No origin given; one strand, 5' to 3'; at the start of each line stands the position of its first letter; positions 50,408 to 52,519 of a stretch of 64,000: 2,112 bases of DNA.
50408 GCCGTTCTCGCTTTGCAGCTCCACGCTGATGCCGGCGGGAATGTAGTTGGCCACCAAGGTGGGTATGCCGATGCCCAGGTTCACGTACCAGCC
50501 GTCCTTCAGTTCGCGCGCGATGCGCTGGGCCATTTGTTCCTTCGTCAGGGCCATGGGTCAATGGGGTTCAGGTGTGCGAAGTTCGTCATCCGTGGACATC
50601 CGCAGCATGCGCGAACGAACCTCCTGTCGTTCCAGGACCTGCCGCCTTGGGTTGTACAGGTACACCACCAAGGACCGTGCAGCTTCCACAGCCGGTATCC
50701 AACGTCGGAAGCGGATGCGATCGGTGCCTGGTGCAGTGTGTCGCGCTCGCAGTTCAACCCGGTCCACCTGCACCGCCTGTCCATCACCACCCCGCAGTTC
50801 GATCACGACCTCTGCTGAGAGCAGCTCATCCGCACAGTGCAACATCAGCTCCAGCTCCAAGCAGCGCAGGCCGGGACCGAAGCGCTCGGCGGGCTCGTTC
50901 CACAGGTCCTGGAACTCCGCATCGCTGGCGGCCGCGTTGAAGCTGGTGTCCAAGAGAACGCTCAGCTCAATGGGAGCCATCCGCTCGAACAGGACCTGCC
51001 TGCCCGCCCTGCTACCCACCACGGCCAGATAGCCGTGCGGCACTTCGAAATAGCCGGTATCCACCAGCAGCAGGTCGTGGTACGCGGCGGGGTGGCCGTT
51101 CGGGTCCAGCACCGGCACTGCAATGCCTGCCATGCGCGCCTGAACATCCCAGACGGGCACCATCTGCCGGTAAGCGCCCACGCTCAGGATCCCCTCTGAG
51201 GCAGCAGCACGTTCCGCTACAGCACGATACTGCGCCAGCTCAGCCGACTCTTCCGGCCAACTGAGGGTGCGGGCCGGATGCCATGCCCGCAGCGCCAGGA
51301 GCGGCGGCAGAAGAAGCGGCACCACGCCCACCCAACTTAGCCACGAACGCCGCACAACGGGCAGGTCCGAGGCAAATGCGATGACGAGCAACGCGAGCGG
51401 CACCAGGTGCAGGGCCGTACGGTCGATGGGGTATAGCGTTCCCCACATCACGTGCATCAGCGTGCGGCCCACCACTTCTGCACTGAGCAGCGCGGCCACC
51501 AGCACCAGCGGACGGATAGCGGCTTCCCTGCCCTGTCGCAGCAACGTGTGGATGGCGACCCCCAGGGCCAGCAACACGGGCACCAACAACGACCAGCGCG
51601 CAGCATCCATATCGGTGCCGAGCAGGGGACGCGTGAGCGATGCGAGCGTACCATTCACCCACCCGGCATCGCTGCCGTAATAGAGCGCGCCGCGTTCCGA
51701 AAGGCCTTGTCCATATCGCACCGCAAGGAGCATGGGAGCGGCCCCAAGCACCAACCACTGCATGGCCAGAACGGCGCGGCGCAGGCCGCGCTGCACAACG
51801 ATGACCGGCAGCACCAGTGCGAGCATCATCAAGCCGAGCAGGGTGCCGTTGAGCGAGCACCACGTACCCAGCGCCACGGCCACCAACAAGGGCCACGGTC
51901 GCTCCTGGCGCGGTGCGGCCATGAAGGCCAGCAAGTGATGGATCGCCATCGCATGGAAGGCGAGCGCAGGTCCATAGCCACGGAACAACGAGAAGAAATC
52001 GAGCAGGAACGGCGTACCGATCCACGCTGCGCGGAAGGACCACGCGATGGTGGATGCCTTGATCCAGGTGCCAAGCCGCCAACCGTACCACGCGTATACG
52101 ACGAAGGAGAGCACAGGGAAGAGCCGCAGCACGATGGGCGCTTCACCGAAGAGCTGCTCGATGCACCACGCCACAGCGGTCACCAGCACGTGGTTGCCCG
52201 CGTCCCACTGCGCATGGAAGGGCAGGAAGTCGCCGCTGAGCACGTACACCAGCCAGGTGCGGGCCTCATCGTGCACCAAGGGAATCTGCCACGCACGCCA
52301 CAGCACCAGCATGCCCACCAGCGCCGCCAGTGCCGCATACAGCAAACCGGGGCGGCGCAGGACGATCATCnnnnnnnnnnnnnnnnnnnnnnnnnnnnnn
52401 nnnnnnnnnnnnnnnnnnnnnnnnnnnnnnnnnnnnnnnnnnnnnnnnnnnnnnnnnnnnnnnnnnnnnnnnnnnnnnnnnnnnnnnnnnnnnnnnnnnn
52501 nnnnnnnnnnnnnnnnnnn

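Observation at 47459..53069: scoA and scoB separated by an inserted GT-C membrane glycosyltransferase gene, next to a Dpm1-like GT2 and GT-C pair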

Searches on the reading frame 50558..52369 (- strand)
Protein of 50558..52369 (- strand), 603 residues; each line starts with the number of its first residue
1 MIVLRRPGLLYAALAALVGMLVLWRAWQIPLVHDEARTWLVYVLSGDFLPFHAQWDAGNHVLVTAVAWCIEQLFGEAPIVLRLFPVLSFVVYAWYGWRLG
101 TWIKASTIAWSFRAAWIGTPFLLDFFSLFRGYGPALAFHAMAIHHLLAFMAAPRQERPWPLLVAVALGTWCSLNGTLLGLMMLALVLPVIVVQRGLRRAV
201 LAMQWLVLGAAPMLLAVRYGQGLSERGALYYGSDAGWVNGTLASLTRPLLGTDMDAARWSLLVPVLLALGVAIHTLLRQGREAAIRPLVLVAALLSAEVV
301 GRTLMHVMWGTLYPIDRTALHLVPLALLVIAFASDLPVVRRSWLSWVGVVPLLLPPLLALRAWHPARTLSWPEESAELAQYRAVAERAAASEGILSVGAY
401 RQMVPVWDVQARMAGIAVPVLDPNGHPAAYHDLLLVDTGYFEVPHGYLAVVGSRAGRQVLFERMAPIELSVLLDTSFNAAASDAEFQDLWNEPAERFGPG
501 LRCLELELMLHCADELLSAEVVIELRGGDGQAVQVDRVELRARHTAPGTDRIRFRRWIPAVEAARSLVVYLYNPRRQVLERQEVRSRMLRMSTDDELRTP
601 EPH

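Call 3: search_protein_families(library=pfam, proteins=[window:50558-52369:-], max_evalue=0.01)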
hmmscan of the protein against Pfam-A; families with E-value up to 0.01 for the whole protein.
window:50558-52369:- (603 aa): 0 families

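Call 4: search_protein_families(library=ncbifam, proteins=[window:50558-52369:-], max_evalue=0.01)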
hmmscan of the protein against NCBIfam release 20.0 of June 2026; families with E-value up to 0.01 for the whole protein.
window:50558-52369:- (603 aa): 0 families
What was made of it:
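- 50558..52369 (-): X, a 603-aa GT-C-fold membrane glycosyltransferase of an unnamed family. It has about 11-13 TM helices (res 1-360) and a periplasmic C-terminal beta-sandwich (about res 430-591). No Pfam or NCBIfam hit (calls 3, 4).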

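Call 5: find_homologous_proteins(query=window:50558-52369:-)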
Query window:50558-52369:- (603 aa): 107 proteins with E <= 0.001 among 8000 candidates.
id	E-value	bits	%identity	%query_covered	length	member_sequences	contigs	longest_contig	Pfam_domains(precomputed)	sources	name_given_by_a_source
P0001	0.0e+0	1266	93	100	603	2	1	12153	-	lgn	-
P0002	0.0e+0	1165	86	100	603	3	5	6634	-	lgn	-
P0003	0.0e+0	1155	86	100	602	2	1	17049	-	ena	-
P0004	0.0e+0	1074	79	100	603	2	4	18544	-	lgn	-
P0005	0.0e+0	1058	79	100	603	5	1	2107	-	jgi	-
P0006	0.0e+0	1048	78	100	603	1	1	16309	-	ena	-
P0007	0.0e+0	1046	77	100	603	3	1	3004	-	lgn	-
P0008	0.0e+0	1032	77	100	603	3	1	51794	-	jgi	jgi:hypothetical protein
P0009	0.0e+0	1024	76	100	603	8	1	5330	-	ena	-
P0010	4.5e-298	1008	75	99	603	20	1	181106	-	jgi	jgi:hypothetical protein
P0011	6.9e-292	988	74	99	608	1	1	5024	-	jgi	jgi:hypothetical protein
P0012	3.2e-288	976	71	100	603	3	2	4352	-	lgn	-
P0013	6.5e-288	975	73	99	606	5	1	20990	-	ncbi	-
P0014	1.3e-233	795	74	80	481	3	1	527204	-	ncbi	-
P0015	2.1e-149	517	47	96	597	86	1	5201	-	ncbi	-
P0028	6.6e-93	330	37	92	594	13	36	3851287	-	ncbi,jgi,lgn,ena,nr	ncbi:MAG: hypothetical protein IPH00_01805 [Flavobacteriales bacterium]|jgi:hypothetical protein|nr:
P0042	3.9e-83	298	37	91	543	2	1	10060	PF13231.13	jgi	jgi:hypothetical protein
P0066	2.6e-68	249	34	92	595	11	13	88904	-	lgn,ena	-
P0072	1.9e-61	227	32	95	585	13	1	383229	-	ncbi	-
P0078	5.8e-59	218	32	96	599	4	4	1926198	-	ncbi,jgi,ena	-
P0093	5.4e-53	199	32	96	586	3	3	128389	-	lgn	-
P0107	2.2e-41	160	29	98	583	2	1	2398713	-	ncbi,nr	ncbi:MAG: hypothetical protein IPK70_01290 [Flavobacteriales bacterium]|nr:hypothetical protein [Fla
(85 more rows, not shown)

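Call 7: find_encoding_contigs(protein=P0028, flank=8000, max_places=2)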
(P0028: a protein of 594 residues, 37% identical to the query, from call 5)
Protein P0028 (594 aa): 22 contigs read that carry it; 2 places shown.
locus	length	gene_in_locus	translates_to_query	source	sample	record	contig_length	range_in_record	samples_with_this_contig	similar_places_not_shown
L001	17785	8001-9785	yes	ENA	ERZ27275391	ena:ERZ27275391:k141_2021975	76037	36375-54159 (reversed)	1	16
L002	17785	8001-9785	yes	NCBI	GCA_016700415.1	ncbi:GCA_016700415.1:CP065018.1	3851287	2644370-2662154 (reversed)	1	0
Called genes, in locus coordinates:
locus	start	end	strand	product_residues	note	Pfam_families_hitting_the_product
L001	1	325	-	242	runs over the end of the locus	PF01797:Y1_Tnp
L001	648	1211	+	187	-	PF00499:Oxidored_q3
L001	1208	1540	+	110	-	PF00420:Oxidored_q2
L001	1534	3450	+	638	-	PF00662:Proton_antipo_N, PF00361:Proton_antipo_M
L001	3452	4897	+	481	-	PF00361:Proton_antipo_M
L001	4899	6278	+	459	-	PF00361:Proton_antipo_M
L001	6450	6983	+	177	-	-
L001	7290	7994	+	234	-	PF01144:CoA_trans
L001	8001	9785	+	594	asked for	-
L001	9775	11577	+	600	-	-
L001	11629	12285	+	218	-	PF01144:CoA_trans, PF13336:AcetylCoA_hyd_C (weak)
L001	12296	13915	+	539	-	PF13231:PMT_2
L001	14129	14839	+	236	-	PF00535:Glycos_transf_2, PF10111:Glyco_tranf_2_2 (weak), PF13641:Glyco_tranf_2_3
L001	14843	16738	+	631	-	-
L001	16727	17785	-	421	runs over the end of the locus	-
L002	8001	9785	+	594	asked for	-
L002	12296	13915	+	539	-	PF13231:PMT_2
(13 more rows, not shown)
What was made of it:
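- The same order occurs in many independent assemblies, including a 3.85-Mb single-contig record, CP065018.1 (call 7).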

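Call 8: find_encoding_contigs(protein=P0107, flank=8000, max_places=2)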
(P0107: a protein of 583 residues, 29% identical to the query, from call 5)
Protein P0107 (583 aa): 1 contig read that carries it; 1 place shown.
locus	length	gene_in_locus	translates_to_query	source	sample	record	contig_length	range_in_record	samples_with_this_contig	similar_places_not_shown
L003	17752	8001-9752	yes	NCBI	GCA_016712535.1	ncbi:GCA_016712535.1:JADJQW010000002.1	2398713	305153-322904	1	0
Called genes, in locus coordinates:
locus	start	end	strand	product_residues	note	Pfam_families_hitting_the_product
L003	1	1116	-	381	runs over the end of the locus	PF14696:Glyoxalase_5 (weak), PF00903:Glyoxalase (weak), PF13669:Glyoxalase_4 (weak), PF00903:Glyoxalase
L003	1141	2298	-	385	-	PF20510:HgmA_N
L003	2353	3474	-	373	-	PF17773:UPF0176_N, PF00581:Rhodanese, PF12368:Rhodanese_C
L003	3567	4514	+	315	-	PF01370:Epimerase, PF04321:RmlD_sub_bind, PF16363:GDP_Man_Dehyd, PF07993:NAD_binding_4 (weak)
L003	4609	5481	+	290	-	PF07661:MORN_2 (faint)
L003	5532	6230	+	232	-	PF01144:CoA_trans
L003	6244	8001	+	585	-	-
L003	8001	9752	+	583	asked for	-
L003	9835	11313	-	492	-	-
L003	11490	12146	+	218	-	PF01144:CoA_trans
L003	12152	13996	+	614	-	-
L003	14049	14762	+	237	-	PF00535:Glycos_transf_2, PF10111:Glyco_tranf_2_2, PF13641:Glyco_tranf_2_3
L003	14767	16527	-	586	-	PF13231:PMT_2 (weak)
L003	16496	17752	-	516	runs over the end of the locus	-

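Call 9: find_encoding_contigs(protein=P0078, flank=8000, max_places=2)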
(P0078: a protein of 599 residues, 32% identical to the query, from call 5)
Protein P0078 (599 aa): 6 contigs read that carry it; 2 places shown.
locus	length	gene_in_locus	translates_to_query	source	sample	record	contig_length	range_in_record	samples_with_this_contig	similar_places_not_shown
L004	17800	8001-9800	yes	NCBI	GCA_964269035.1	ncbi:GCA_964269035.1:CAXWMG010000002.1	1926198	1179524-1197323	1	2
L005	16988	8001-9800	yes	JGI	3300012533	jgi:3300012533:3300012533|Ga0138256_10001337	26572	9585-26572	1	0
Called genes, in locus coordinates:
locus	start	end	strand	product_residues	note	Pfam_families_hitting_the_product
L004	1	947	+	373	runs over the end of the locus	PF13177:DNA_pol3_delta2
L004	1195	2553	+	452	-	PF04468:PSP1, PF28472:PSP1_3rd, PF28473:YaaT_C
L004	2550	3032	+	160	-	PF14109:GldH_lipo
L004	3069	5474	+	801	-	PF00912:Transgly, PF28500:PBP_middle, PF00905:Transpeptidase (weak)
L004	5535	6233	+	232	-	PF01144:CoA_trans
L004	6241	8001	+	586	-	-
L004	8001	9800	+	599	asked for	-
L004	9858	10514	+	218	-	PF01144:CoA_trans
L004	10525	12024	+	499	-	PF13231:PMT_2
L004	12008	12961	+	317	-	PF00535:Glycos_transf_2, PF10111:Glyco_tranf_2_2 (faint), PF13641:Glyco_tranf_2_3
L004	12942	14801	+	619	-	-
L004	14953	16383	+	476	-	-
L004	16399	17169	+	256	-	PF13641:Glyco_tranf_2_3 (weak), PF00535:Glycos_transf_2, PF10111:Glyco_tranf_2_2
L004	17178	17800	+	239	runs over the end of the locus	PF00535:Glycos_transf_2 (weak)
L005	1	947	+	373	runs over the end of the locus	PF13177:DNA_pol3_delta2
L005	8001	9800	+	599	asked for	-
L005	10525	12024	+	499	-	PF13231:PMT_2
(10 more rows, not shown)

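Call 13: search_solved_structures(query=A1, max_evalue=10, show_alignments=2)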
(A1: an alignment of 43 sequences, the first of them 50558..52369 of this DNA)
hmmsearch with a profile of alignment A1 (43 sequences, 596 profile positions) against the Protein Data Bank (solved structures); distinct sequences matched with E-value up to 10: 0.
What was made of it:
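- Tried and rejected: A profile search of the X family against all PDB sequences gave 0 hits (call 13).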

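Call 15: search_protein_families(library=pfam, alignment_id=A1, max_evalue=1)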
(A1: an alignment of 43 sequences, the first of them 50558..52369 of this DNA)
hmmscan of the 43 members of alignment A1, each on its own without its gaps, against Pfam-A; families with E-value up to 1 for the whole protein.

A. member 1, window:50558-52369:- (603 aa): 0 families

B. families by the number of members that match (of 43 scanned): 15 families
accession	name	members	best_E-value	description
PF13231.12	PMT_2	7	6.5e-05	Dolichyl-phosphate-mannose-protein mannosyltransferase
PF00468.22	Ribosomal_L34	3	0.034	Ribosomal protein L34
PF13994.11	PgaD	2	0.33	PgaD-like protein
PF22791.1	DUF7011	1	0.022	Domain of unknown function (DUF7011)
PF05151.17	PsbM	1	0.023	Photosystem II reaction centre M protein (PsbM)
PF07297.17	DPM2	1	0.068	Dolichol phosphate-mannose biosynthesis regulatory protein (DPM2)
PF19992.4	DUF6427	1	0.074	Family of unknown function (DUF6427)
PF20664.2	DUF6814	1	0.075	Family of unknown function (DUF6814)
PF02497.21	Arteri_GP4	1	0.083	Arterivirus glycoprotein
PF04996.17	AstB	1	0.11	Succinylarginine dihydrolase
PF19206.5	DUF5878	1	0.13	Family of unknown function (DUF5878)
PF20059.4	DUF6458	1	0.27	Domain of unknown function (DUF6458)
PF11666.13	DUF2933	1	0.57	Protein of unknown function (DUF2933)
PF14038.11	YqzE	1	0.83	YqzE-like protein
PF01027.25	Bax1-I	1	0.84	Inhibitor of apoptosis-promoting Bax1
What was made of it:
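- On Pfam PMT_2 (PF13231): This row concerns X: it has no hit (call 3), and only 7 of 43 homologues match weakly, with a best E of 6.5e-5 (call 15).
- Checked: Only 7 of 43 homologues touch PMT_2 weakly, with a best E of 6.5e-5 (call 15).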

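Call 47: predict_structure(alignment_id=A1)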
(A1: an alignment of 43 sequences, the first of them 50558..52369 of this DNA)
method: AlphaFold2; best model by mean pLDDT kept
length: 603 residues; sequences in the alignment: 43
mean_pLDDT: 92.4   pTM: 0.90
mean pLDDT of the five models: 92.4, 92.3, 91.7, 90.4, 89.9
residues with pLDDT >= 90: 497; 70-90: 90; 50-70: 9; < 50: 7
segments of 3 or more residues with pLDDT < 50: 1-4, 601-603
pLDDT, mean of each block of 10 residues (from residue 1): 62 97 95 93 92 89 97 94 98 98 96 97 96 98 98 94 98 96 97 95 97 96 90 94 95 93 97 96 95 98 95 94 98 94 92 95 87 89 96 93 93 92 91 93 94 91 92 92 94 84 93 88 94 93 76 91 92 93 94 68 38
secondary structure, 60 per line:
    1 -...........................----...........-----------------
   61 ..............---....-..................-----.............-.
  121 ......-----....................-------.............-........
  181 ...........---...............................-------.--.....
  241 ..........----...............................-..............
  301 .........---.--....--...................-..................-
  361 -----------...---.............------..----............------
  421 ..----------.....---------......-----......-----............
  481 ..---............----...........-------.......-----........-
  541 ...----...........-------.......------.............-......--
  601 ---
elements in order: H2-28 H33-43 H61-74 H78-81 H83-100 H106-118 H120-126 H132-151 H159-171 H173-191 H195-225 H236-250 H255-285 H287-309 H316-319 H322-340 H342-359 H378-390 H403-414 E433-437 E447-452 E458-463 E469-482 E486-493 H494-497 E502-512 E520-526 E532-539 E548-558 E566-572 E579-591 H593-598
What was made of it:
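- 50558..52369 (-): AF2 model has pLDDT 92.4 and pTM 0.90 (call 47).
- On GT-C glycosyltransferase superfamily (protein X, 50558-52369): Model pLDDT 92.4 (call 47).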

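Call 49: fold_search(model_id=the predicted structure, library=pdb)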
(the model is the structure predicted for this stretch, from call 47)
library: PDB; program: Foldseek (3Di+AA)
matches with E <= 10: 1456; with E <= 0.001: 40
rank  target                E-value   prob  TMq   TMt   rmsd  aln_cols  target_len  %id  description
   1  7bvh_A                1.7e-08  1.00  0.34  0.22  19.2       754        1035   13  Crystal structure of arabinosyltransferase EmbC2-AcpM2 complex from Mycobacterium smegmatis complexed with di-arabinos (released 2020-04-29)
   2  6x0o                  1.1e-07  1.00  0.37  0.23  19.7       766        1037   12  Single-Particle Cryo-EM Structure of Arabinosyltransferase EmbB from Mycobacterium smegmatis (released 2020-06-10)
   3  7bvc_B                1.2e-07  1.00  0.37  0.23  20.6       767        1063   13  Cryo-EM structure of Mycobacterium smegmatis arabinosyltransferase EmbA-EmbB-AcpM2 in complex with ethambutol (released 2020-04-29)
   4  7bve_A                1.4e-07  1.00  0.33  0.22  19.8       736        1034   12  Cryo-EM structure of Mycobacterium smegmatis arabinosyltransferase EmbC2-AcpM2 in complex with ethambutol (released 2020-04-29)
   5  7bx8_A                1.6e-07  1.00  0.37  0.24  19.4       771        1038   12  Mycobacterium smegmatis arabinosyltransferase complex EmbB2-AcpM2 in symmetric "resting state" (released 2020-05-27)
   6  7bvf_A                5.5e-07  1.00  0.34  0.21  20.6       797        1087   13  Cryo-EM structure of Mycobacterium tuberculosis arabinosyltransferase EmbA-EmbB-AcpM2 in complex with ethambutol (released 2020-04-29)
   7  5f15                  2.0e-06  1.00  0.42  0.46   9.3       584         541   14  Crystal Structure of ArnT from Cupriavidus metallidurans bound to Undecaprenyl phosphate (released 2016-02-17)
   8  7bvf_B                2.2e-06  1.00  0.36  0.23  21.8       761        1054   15  Cryo-EM structure of Mycobacterium tuberculosis arabinosyltransferase EmbA-EmbB-AcpM2 in complex with ethambutol (released 2020-04-29)
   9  7bwr_A                3.2e-06  1.00  0.36  0.23  19.7       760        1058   12  Mycobacterium smegmatis arabinosyltransferase complex EmbB2-AcpM2 in substrate DPA bound asymmetric "active state" (released 2020-05-27)
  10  7bvc_A                6.5e-06  1.00  0.31  0.20  21.1       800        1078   12  Cryo-EM structure of Mycobacterium smegmatis arabinosyltransferase EmbA-EmbB-AcpM2 in complex with ethambutol (released 2020-04-29)
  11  9s6u_A                1.4e-05  1.00  0.46  0.50   8.3       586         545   13  Ternary cryo-EM structure of human ALG9 with Dol25-PP-GlcNAc2Man8, Dol25-P-Man and Fab (released 2026-03-18)
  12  5ezm                  2.7e-05  1.00  0.42  0.46   8.5       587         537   14  Crystal Structure of ArnT from Cupriavidus metallidurans in the apo state (released 2016-02-17)
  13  9s6t_A                4.1e-05  1.00  0.41  0.49   8.5       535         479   12  Ternary cryo-EM structure of chicken ALG12 with Dol25-PP-GlcNAc2Man7, Dol25-P-Man, and Fab (released 2026-03-18)
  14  9s6s_A                5.1e-05  1.00  0.47  0.52   7.2       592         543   12  Ternary cryo-EM structure of human ALG9 with Dol25-PP-GlcNAc2Man6, Dol25-P-Man and Fab (released 2026-03-18)
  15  8pn9_A                2.1e-04  1.00  0.39  0.37  11.0       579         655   11  Structure of human oligosaccharyltransferase OST-A complex bound to NGI-1 (released 2024-05-08)
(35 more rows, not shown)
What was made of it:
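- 50558..52369 (-): Foldseek PDB hits: EmbC 1.7e-8, ArnT 2e-6, ALG9 1.4e-5, Pmt4 3.4e-4, STT3 and PglB; the C-terminal domain matches jelly-rolls (call 49).
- On GT-C glycosyltransferase superfamily (protein X, 50558-52369): Foldseek hits: EmbC 1.7e-8, ArnT 2e-6, ALG9 1.4e-5, STT3, Pmt4, PglB (call 49).
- Closest known: ArnC/ArnT lipid A aminoarabinose pathway. Same: A GT2 is paired with a GT-C. ArnT is a significant fold match (2e-6, TM about 0.42-0.46, call 49).
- Checked: Its GT-C nature is established here by structure prediction and fold search (calls 47, 49).
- The fold search also returns STT3, PglB and AglB (call 49). The best fold matches use polyprenyl-monophosphate sugars: Emb, ArnT, ALG9 and ALG12 (call 49).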

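Call 52: find_encoding_contigs(protein=P0072, flank=7000, max_places=1)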
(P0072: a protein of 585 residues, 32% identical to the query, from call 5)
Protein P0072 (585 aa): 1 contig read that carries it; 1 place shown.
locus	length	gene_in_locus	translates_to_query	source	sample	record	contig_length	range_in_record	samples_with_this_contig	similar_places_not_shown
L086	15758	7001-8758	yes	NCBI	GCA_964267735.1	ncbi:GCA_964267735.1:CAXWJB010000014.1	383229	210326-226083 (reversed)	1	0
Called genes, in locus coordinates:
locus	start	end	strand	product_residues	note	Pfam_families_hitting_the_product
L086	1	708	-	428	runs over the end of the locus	PF00162:PGK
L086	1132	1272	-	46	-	-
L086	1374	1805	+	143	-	-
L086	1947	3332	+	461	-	PF04468:PSP1, PF28472:PSP1_3rd, PF28473:YaaT_C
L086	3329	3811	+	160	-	PF14109:GldH_lipo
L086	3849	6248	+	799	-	PF00912:Transgly, PF28500:PBP_middle, PF00905:Transpeptidase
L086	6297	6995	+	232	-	PF01144:CoA_trans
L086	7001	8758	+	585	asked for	-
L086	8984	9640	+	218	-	PF01144:CoA_trans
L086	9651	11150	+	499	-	PF13231:PMT_2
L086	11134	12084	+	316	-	PF00535:Glycos_transf_2, PF10111:Glyco_tranf_2_2 (weak), PF13641:Glyco_tranf_2_3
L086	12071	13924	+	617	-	-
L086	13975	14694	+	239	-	PF13641:Glyco_tranf_2_3, PF00535:Glycos_transf_2, PF10111:Glyco_tranf_2_2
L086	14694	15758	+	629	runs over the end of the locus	-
